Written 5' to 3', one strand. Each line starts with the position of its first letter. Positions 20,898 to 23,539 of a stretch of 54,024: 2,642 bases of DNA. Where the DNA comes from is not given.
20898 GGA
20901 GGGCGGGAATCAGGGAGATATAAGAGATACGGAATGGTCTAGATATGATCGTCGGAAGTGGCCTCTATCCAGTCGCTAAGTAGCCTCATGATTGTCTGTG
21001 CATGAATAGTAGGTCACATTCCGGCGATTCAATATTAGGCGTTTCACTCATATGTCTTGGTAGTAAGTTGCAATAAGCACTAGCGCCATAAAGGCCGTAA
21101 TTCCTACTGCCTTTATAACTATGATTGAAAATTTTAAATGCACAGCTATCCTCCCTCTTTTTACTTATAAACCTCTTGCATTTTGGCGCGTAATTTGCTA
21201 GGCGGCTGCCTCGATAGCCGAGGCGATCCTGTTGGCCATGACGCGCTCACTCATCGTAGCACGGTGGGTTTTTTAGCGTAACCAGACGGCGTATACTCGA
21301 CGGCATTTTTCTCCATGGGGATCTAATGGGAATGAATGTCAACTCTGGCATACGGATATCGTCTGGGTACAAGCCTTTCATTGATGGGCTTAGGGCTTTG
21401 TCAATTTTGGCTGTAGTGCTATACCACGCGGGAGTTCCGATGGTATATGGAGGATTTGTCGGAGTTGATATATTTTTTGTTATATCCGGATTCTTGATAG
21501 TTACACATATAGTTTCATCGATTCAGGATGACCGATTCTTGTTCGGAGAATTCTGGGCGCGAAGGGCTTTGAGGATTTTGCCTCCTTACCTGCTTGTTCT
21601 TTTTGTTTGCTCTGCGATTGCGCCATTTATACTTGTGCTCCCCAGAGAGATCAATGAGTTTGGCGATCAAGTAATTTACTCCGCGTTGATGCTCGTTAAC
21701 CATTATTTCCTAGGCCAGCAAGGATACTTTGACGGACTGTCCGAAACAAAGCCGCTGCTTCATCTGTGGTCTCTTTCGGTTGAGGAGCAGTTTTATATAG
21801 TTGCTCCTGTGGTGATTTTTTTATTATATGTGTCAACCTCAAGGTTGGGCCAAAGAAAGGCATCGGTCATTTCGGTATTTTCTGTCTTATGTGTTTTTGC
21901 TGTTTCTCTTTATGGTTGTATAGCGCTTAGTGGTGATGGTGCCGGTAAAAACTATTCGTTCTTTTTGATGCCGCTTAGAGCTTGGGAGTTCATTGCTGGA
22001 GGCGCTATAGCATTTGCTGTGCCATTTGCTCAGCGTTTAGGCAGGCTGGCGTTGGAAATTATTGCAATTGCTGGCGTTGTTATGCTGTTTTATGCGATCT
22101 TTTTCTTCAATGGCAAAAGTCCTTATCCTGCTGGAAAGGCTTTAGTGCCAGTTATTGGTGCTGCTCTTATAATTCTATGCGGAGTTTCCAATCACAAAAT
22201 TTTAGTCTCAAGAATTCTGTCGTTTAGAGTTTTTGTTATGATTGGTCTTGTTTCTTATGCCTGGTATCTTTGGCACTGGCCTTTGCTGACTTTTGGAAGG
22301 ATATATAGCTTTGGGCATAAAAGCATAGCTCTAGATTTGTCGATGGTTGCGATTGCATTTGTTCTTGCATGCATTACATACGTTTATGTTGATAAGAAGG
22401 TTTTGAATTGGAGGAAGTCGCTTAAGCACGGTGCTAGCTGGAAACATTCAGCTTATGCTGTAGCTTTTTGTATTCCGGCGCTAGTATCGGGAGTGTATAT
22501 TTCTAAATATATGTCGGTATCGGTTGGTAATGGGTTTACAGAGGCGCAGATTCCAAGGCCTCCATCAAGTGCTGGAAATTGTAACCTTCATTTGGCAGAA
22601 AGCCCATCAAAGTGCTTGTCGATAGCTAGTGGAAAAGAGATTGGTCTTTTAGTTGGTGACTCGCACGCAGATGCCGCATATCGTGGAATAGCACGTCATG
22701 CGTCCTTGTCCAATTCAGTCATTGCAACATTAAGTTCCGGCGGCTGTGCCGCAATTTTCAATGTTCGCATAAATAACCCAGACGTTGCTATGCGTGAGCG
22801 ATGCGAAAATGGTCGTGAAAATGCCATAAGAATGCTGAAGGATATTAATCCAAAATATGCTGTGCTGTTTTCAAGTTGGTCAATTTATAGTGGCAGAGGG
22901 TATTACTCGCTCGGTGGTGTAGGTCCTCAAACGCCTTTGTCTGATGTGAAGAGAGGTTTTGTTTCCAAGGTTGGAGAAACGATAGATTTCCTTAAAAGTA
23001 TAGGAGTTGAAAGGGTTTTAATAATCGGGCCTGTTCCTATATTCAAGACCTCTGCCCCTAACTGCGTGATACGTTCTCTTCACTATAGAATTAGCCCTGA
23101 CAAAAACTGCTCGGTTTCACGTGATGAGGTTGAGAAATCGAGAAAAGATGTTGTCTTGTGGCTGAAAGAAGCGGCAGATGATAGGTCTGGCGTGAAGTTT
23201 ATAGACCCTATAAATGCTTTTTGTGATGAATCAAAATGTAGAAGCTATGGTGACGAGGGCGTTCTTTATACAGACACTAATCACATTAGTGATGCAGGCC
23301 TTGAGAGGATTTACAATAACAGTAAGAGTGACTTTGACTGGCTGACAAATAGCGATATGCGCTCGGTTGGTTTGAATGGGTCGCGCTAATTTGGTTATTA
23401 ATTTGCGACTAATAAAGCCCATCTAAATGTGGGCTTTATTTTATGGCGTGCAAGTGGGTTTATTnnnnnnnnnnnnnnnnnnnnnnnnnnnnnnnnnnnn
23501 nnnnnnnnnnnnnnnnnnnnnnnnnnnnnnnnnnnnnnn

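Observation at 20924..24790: Three-component O-antigen seroconversion island including an unannotated 31-aa Iap-like peptide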

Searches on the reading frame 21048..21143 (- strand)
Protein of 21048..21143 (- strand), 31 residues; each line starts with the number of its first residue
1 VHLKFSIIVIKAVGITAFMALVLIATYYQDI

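Call 5: search_protein_families(library=pfam, proteins=[window:21048-21143:-], max_evalue=0.01)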
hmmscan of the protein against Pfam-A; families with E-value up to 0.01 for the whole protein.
window:21048-21143:- (31 aa): 0 families

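Call 26: search_dna_similar(query=window:21051-21143:-, collection=phages, mode=protein, max_evalue=10, max_rows=40)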
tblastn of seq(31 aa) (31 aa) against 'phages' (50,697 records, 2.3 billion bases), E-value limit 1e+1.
Records with a match: 9; places in all: 9; records where one place covers at least 80% of the query: 4.
Best place of each record, by identity: 95-99% 3; 90-95% 1; 60-80% 1; <60% 4.
By first word of the organism name: Pseudomonas 8; Caudoviricetes 1.
By host as written in the record: Pseudomonas aeruginosa 4; Pseudomonas aeruginosa PAO1 2; Pseudomonas aeruginosa F002 1; Pseudomonas aeruginosa P9W 1; - 1.
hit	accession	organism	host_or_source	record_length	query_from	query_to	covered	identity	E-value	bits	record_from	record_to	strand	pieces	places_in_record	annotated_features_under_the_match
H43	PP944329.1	Pseudomonas phage phi_D3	Pseudomonas aeruginosa PAO1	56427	1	31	100%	96.8%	4e-11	59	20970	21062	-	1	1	none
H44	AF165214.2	Pseudomonas phage D3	Pseudomonas aeruginosa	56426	1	31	100%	96.8%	4e-11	59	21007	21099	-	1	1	iap: inhibitor of alpha-polymerase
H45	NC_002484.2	Pseudomonas phage D3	Pseudomonas aeruginosa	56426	1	31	100%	96.8%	4e-11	59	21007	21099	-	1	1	iap: inhibitor of alpha-polymerase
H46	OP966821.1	Pseudomonas phage Fyn8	Pseudomonas aeruginosa PAO1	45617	1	31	100%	93.5%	3e-11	59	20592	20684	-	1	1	inhibitor of alpha-polymerase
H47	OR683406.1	Pseudomonas phage Marin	Pseudomonas aeruginosa F002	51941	10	31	71%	59.1%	2e+0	29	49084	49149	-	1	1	none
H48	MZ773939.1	Pseudomonas phage PP9W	Pseudomonas aeruginosa P9W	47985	10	31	71%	59.1%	2e+0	29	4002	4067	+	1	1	hypothetical protein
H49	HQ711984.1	Pseudomonas phage phi297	Pseudomonas aeruginosa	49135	9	31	74%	52.2%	5e+0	28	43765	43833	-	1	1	none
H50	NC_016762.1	Pseudomonas phage phi297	Pseudomonas aeruginosa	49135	9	31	74%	52.2%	5e+0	28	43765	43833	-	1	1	none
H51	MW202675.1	Caudoviricetes sp.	Manatee Spring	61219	2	17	52%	68.8%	6e+0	28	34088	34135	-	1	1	terminase large subunit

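Call 31: get_annotated_region(hit=H48, flank=3500)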
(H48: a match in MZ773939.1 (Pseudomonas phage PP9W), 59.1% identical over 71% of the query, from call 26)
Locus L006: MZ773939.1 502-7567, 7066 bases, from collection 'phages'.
description: Pseudomonas phage PP9W, complete genome.
organism: Pseudomonas phage PP9W (NCBI taxid 2873345)
taxonomy: Viruses; Duplodnaviria; Heunggongvirae; Uroviricota; Caudoviricetes
host: Pseudomonas aeruginosa P9W; source: severely burned patient in hospital; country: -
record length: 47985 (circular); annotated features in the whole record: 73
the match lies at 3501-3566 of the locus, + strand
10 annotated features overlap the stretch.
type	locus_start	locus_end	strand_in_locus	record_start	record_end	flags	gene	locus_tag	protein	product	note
CDS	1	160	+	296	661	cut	-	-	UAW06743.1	hypothetical protein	-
CDS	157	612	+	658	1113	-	-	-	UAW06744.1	HTH transcriptional regulator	-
CDS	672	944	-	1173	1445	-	-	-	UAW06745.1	hypothetical protein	-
CDS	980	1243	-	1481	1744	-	-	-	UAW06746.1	hypothetical protein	-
CDS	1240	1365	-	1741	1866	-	-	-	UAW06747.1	hypothetical protein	-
CDS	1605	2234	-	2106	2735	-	-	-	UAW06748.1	lytic enzyme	glycoside hydrolase family 19 protein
CDS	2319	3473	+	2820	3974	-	-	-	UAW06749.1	O-antigen ligase family protein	-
CDS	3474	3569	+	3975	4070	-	-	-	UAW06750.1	hypothetical protein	-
CDS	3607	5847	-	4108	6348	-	-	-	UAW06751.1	tail spike protein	Phage tail fiber (ACLAME 1074)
CDS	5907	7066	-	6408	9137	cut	-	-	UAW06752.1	tail protein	host specificity protein J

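Call 32: get_annotated_region(hit=H47, flank=3500)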
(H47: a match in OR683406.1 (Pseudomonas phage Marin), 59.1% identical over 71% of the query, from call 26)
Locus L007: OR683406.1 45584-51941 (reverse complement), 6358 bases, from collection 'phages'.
description: Pseudomonas phage Marin, complete genome.
organism: Pseudomonas phage Marin (NCBI taxid 3097005)
taxonomy: Viruses; Duplodnaviria; Heunggongvirae; Uroviricota; Caudoviricetes
host: Pseudomonas aeruginosa F002; source: -; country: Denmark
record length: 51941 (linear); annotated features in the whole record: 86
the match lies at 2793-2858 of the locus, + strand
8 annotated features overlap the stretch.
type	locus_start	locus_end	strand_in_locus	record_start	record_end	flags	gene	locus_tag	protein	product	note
CDS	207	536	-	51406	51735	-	-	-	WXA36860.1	hypothetical protein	label: hypothetical protein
CDS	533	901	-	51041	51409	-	-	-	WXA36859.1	hypothetical protein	label: hypothetical protein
CDS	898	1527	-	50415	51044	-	-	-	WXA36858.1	glycoside hydrolase family 19 protein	label: endolysin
CDS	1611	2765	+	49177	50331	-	-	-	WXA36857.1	polymerase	label: polymerase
CDS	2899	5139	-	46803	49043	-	-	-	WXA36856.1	tail fiber protein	label: tail fiber protein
CDS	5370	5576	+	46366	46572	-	-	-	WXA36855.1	hypothetical protein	-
CDS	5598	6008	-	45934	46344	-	-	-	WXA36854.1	hypothetical protein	-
CDS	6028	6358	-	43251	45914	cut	-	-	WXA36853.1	tail tip host specificity protein J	label: tail tip host specificity protein J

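Call 51: search_protein_families(library=phrogs, proteins=[window:21051-21143:-], max_evalue=0.01)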
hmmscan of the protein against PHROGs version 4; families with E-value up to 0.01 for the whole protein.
seq(31 aa): 1 family
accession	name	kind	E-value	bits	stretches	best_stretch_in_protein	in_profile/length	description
phrog_34981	-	unknown function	2.8e-25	88.8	1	1-31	1-31/31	-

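Call 52: search_solved_structures(query=A2, max_evalue=10, show_alignments=3)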
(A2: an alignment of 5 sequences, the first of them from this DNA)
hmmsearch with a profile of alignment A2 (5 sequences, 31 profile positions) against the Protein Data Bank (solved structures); distinct sequences matched with E-value up to 10: 2.
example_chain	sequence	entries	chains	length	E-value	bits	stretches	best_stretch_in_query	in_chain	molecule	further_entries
8th2_A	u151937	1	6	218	1.1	12.6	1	25-31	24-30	Dirigent protein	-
2ls2_A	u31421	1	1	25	1.5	12.1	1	15-28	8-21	High affinity copper uptake protein 1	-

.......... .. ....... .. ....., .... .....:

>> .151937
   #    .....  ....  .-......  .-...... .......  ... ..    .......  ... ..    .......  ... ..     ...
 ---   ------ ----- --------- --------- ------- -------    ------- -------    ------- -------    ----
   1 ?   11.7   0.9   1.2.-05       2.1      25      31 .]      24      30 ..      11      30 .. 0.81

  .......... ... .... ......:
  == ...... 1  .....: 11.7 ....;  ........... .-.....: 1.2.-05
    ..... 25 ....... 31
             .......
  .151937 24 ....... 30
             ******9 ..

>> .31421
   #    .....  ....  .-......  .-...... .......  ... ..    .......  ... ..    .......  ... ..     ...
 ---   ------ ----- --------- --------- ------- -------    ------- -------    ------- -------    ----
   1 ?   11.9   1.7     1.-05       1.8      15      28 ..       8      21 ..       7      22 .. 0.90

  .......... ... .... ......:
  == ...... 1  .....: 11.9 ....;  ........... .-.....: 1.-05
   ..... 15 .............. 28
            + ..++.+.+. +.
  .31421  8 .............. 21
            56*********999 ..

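Call 61: find_encoding_contigs(protein=window:21051-21143:-, flank=10000, max_places=8)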
Protein seq(31 aa) (31 aa): 1 contig read that carries it; 1 place shown.
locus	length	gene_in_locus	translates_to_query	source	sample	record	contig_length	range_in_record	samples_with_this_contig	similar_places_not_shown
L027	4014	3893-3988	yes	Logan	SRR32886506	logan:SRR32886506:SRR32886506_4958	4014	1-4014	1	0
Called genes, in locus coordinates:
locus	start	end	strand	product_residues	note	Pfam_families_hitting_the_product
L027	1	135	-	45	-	?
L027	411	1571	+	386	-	PF04932:Wzy_C (weak)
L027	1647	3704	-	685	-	PF01757:Acyl_transf_3, PF19040:SGNH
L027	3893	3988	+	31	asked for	-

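Call 73: search_protein_families(library=ncbifam, proteins=[window:21051-21143:-], max_evalue=0.01)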
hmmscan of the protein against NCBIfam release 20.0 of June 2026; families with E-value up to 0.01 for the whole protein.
seq(31 aa): 0 families

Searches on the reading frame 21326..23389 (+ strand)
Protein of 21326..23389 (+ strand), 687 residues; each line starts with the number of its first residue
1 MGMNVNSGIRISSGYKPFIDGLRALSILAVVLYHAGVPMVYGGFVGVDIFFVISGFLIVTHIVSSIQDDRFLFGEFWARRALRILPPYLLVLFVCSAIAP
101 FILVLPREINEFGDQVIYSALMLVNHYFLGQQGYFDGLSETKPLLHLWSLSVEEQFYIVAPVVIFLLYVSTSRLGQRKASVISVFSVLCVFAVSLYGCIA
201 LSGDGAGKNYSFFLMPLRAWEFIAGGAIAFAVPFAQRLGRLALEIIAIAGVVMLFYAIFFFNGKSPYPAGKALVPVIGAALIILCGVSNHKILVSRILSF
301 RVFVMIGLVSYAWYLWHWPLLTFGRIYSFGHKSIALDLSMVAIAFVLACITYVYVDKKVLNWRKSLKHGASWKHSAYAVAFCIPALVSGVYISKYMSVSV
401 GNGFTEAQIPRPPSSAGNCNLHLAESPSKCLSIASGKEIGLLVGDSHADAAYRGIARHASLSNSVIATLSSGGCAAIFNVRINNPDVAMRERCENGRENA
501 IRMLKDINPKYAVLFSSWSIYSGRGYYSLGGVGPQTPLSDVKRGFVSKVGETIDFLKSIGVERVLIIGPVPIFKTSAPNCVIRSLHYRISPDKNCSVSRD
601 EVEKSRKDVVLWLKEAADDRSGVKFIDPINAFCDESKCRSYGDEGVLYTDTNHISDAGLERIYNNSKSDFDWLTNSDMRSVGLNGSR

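Call 5: search_protein_families(library=pfam, proteins=[window:21326-23389:+], max_evalue=0.01)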
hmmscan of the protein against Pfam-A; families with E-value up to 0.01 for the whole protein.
window:21326-23389:+ (687 aa): 2 families
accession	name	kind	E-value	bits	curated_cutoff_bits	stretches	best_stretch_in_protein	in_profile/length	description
PF19040.6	SGNH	-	7.6e-37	127.8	27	1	429-662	13-242/248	SGNH domain (fused to AT3 domains)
PF01757.29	Acyl_transf_3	-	4.2e-29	102.1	31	1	18-352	3-325/326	Acyltransferase domain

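Call 51: search_protein_families(library=phrogs, proteins=[window:21326-23389:+], max_evalue=0.01)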
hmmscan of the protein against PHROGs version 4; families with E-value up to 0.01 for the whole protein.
window:21326-23389:+ (687 aa): 3 families
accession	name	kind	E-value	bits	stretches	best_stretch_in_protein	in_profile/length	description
phrog_6705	-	moron, auxiliary metabolic gene and host takeover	2.2e-221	737.6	1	10-674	3-641/647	O-antigen acetylase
phrog_3333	-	other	1.4e-40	140.4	1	16-366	6-361/372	O-acetyltransferase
phrog_32054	-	unknown function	3.1e-09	37.5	1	556-658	174-275/301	-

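Call 59: search_dna_similar(query=window:21326-23389:+, collection=phages, mode=protein, max_evalue=1e-20, max_rows=25)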
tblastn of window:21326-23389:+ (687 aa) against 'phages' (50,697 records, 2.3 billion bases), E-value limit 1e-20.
Records with a match: 58; places in all: 59; records where one place covers at least 80% of the query: 23.
Best place of each record, by identity: >=99% 3; 95-99% 1; <60% 54.
By first word of the organism name: Salmonella 16; Pseudomonas 15; Listeria 5; Gordonia 4; Bacteriophage 3; Staphylococcus 3; Lederbergvirus 2; Synechococcus 2; Enterobacter 2; Arthrobacter 2; and 3 more.
By host as written in the record: Pseudomonas aeruginosa 8; - 7; Listeria monocytogenes 5; Gordonia terrae 3612 4; Salmonella enterica subsp. enterica serovar Heidelberg 3; Pseudomonas aeruginosa PA14 3; Staphylococcus aureus 3; Pseudomonas aeruginosa PAO1 2; and 18 more.
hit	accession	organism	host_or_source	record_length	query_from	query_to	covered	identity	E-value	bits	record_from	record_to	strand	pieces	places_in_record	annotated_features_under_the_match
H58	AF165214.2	Pseudomonas phage D3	Pseudomonas aeruginosa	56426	1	687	100%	100.0%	0e+0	1391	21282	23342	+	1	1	orf28: putative O-antigen acetylase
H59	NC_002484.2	Pseudomonas phage D3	Pseudomonas aeruginosa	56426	1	687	100%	100.0%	0e+0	1391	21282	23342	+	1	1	orf28: O-antigen acetylase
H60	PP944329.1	Pseudomonas phage phi_D3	Pseudomonas aeruginosa PAO1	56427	1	687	100%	100.0%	0e+0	1391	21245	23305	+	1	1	O-antigen acetylase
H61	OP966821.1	Pseudomonas phage Fyn8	Pseudomonas aeruginosa PAO1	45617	1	686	100%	96.6%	0e+0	1346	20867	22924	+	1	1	O-antigen acetylase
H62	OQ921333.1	Escherichia phage vB_EcoP_PAS61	Escherichia coli strain A11-1675 ...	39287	19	655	93%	30.4%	1e-50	196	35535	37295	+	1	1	O-antigen acetylase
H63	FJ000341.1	Salmonella phage g341c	Salmonella enterica subsp. enterica ...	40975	15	658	94%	29.7%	1e-64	238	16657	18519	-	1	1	15: O-polysaccharide acetyltransferase protein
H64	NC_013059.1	Salmonella phage g341c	Salmonella enterica subsp. enterica ...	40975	15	658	94%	29.7%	1e-64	238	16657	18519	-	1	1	15: O-antigen acetylase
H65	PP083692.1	Salmonella phage NM-3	Salmonella sp.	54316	15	658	94%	29.7%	2e-64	238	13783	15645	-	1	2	putative lipopolysaccharide modification acyltransferase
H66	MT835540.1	Bacteriophage sp.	human fecal samples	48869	15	658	94%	29.4%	4e-54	207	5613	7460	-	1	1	record has no annotation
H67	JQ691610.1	Salmonella phage SPN9TCW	Salmonella typhimurium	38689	15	665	95%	29.0%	7e-60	224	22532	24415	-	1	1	putative lipopolysaccharide modification acyltransferase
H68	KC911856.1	Salmonella phage SPC32H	Salmonella enterica serovar Typhimurium ...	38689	15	665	95%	29.0%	7e-60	224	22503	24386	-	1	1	oac: O-antigen acetylase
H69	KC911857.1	Salmonella phage SPC32N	Salmonella enterica serovar Typhimurium ...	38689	15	665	95%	29.0%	7e-60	224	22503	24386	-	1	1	oac: O-antigen acetylase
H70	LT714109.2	Lederbergvirus BTP1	Salmonella enterica sub species ...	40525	15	658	94%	29.3%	1e-63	236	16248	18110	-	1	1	gtrC: O-polysaccharide acetyltransferase protein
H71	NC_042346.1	Lederbergvirus BTP1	Salmonella enterica sub species ...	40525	15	658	94%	29.3%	1e-63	236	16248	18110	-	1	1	gtrC: O-antigen acetylase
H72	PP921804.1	Salmonella phage vB_ST415_1NRH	Salmonella enterica subsp. enterica ...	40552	15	658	94%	29.3%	1e-63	236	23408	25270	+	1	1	putative lipopolysaccharide modification acyltransferase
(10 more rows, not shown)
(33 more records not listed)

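Call 73: search_protein_families(library=ncbifam, proteins=[window:21326-23389:+], max_evalue=0.01)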
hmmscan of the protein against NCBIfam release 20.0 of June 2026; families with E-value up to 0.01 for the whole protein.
window:21326-23389:+ (687 aa): 1 family
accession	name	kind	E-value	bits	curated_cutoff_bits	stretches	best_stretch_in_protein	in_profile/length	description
NF058601.1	ActlTfSucTMsmeg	equivalog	4.9e-38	131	1275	1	6-394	22-414/723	acetyltransferase SucT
